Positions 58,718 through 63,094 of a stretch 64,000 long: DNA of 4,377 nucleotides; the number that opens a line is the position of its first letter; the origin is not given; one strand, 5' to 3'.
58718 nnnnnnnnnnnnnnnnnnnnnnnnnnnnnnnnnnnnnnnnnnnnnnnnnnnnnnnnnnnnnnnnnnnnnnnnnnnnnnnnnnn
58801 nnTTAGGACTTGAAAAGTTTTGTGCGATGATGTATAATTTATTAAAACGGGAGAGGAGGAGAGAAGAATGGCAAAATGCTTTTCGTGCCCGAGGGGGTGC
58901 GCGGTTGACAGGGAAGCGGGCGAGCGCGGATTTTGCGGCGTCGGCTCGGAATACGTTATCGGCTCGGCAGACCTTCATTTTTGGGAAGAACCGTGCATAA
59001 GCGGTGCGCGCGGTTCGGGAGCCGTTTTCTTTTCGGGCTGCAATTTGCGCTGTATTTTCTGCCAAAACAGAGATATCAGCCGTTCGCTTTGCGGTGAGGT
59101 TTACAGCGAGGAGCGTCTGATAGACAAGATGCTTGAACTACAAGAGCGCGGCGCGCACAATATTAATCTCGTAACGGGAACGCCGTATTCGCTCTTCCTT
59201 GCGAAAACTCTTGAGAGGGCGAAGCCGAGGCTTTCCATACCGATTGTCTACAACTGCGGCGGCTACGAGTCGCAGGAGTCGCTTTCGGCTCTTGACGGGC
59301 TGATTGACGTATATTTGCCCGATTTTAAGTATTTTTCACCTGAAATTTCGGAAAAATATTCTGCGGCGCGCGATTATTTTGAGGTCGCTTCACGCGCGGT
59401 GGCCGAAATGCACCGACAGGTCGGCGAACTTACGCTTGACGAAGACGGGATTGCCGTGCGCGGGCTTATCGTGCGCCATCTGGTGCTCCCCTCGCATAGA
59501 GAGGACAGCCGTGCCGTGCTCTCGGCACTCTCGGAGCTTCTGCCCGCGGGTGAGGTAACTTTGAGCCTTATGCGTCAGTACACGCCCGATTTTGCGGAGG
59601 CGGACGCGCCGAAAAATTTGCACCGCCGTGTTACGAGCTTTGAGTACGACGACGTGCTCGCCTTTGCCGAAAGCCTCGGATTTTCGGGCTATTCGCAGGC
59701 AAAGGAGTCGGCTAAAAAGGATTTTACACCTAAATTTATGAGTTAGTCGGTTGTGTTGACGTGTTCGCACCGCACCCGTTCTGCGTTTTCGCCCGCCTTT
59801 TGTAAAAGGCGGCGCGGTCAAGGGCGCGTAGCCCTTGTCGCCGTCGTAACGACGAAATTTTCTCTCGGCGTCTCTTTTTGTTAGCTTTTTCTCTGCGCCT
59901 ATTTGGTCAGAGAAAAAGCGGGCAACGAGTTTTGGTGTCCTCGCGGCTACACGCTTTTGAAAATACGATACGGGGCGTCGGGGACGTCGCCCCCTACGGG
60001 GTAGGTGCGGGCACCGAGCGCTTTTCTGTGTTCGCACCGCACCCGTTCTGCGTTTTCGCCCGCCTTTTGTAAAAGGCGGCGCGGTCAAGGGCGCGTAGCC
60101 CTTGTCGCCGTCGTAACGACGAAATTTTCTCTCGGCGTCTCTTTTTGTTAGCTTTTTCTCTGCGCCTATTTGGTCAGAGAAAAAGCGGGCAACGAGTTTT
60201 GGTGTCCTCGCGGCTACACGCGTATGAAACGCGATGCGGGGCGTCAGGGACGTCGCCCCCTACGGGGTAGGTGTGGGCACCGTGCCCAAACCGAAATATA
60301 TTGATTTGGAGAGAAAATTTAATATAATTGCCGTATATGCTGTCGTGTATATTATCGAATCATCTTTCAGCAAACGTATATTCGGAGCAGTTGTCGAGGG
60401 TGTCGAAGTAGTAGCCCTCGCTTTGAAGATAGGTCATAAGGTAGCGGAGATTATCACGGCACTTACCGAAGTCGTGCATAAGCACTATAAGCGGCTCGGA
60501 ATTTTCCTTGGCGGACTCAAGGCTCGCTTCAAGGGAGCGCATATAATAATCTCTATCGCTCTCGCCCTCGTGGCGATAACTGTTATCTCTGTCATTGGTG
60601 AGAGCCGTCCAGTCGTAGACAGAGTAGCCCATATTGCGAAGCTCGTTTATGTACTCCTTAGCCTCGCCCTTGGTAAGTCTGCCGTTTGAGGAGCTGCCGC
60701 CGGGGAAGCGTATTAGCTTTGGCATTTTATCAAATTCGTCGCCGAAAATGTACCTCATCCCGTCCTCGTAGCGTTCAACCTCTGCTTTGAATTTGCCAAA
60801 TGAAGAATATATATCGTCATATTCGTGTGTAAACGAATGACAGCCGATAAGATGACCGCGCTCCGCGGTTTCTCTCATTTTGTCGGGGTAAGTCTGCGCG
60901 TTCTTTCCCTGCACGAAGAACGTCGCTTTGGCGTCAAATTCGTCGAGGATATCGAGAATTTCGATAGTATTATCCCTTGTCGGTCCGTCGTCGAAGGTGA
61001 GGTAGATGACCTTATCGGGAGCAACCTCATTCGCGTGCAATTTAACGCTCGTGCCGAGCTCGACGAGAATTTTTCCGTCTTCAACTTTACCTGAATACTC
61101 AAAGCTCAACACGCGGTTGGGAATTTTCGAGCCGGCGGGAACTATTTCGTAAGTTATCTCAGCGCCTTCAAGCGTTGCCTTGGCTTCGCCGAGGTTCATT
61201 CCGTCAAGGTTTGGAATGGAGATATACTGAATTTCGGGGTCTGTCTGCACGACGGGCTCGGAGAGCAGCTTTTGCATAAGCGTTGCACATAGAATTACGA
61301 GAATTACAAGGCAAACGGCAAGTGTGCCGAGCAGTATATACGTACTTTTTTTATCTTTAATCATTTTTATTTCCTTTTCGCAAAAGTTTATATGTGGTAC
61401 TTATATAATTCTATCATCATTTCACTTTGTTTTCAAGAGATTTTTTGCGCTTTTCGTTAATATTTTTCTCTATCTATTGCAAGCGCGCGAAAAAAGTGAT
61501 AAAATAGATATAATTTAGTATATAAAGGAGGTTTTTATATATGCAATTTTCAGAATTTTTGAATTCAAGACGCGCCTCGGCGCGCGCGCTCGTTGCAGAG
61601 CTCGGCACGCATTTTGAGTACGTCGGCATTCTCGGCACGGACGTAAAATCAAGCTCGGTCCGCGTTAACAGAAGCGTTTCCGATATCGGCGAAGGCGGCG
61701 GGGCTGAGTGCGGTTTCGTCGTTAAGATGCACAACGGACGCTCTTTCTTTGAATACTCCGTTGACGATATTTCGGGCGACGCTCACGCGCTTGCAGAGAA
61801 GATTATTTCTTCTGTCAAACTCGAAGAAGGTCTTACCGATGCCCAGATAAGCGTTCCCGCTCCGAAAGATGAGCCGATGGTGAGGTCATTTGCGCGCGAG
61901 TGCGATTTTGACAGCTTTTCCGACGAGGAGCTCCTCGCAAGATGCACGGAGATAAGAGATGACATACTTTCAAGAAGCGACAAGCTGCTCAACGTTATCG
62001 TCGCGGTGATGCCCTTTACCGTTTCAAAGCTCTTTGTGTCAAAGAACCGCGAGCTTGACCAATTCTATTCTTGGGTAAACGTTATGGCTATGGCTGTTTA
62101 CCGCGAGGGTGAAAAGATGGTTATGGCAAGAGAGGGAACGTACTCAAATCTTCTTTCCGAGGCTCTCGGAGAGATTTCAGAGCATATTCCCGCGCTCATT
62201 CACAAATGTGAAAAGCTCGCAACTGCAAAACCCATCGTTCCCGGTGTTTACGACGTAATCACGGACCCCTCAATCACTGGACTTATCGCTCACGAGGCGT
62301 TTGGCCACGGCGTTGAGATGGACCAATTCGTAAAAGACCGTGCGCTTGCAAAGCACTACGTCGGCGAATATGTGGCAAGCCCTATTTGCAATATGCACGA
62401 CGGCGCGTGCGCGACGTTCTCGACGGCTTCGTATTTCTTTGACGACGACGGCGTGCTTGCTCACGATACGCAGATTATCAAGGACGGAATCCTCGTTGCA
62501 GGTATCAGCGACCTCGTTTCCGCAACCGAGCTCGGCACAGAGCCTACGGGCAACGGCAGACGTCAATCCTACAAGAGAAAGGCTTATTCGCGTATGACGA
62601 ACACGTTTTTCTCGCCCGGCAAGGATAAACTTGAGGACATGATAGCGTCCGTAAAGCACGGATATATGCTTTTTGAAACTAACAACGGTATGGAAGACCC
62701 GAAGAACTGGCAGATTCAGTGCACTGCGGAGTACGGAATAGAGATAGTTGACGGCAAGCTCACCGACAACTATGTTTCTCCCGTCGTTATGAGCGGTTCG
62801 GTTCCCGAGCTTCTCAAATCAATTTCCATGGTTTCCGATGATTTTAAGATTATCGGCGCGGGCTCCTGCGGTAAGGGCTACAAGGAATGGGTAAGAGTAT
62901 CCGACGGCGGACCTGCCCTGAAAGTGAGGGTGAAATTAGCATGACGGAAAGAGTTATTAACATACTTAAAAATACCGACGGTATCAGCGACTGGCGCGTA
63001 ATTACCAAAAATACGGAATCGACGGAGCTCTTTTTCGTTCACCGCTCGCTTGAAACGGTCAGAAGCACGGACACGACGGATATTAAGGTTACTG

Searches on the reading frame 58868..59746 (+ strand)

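Call 79: search_protein_families(library=pfam, proteins=[window:58868-59746:+], max_evalue=0.00001)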
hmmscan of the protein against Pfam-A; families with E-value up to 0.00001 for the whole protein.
window:58868-59746:+ (292 aa): 1 family
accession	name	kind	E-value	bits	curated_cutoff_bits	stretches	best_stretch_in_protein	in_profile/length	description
PF04055.27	Radical_SAM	-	6e-12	46.5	29.5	1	54-183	3-138/166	Radical SAM superfamily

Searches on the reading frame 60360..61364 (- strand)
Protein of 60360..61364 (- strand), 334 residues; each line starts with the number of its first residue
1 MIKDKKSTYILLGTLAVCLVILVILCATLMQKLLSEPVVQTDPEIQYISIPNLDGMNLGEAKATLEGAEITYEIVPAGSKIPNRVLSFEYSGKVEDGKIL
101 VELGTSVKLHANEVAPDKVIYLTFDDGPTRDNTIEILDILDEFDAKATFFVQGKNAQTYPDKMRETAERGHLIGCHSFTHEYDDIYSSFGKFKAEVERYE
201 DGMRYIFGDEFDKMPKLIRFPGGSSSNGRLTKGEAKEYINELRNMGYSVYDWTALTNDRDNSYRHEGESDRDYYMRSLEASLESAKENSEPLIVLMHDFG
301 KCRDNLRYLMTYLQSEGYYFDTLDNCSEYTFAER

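Call 79: search_protein_families(library=pfam, proteins=[window:60360-61364:-], max_evalue=0.00001)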
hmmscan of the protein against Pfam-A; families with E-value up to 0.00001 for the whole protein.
window:60360-61364:- (334 aa): 1 family
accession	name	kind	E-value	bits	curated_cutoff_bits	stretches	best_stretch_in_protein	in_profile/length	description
PF01522.26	Polysacc_deac_1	-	3.2e-28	98.6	23.1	1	115-228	4-111/124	Polysaccharide deacetylase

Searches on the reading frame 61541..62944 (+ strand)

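Call 79: search_protein_families(library=pfam, proteins=[window:61541-62944:+], max_evalue=0.00001)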
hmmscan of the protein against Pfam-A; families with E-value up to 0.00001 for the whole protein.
window:61541-62944:+ (467 aa): 1 family
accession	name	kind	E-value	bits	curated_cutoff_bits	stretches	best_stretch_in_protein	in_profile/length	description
PF19289.4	PmbA_TldD_3rd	-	7.7e-46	156.4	22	1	234-462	1-213/220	PmbA/TldA metallopeptidase C-terminal domain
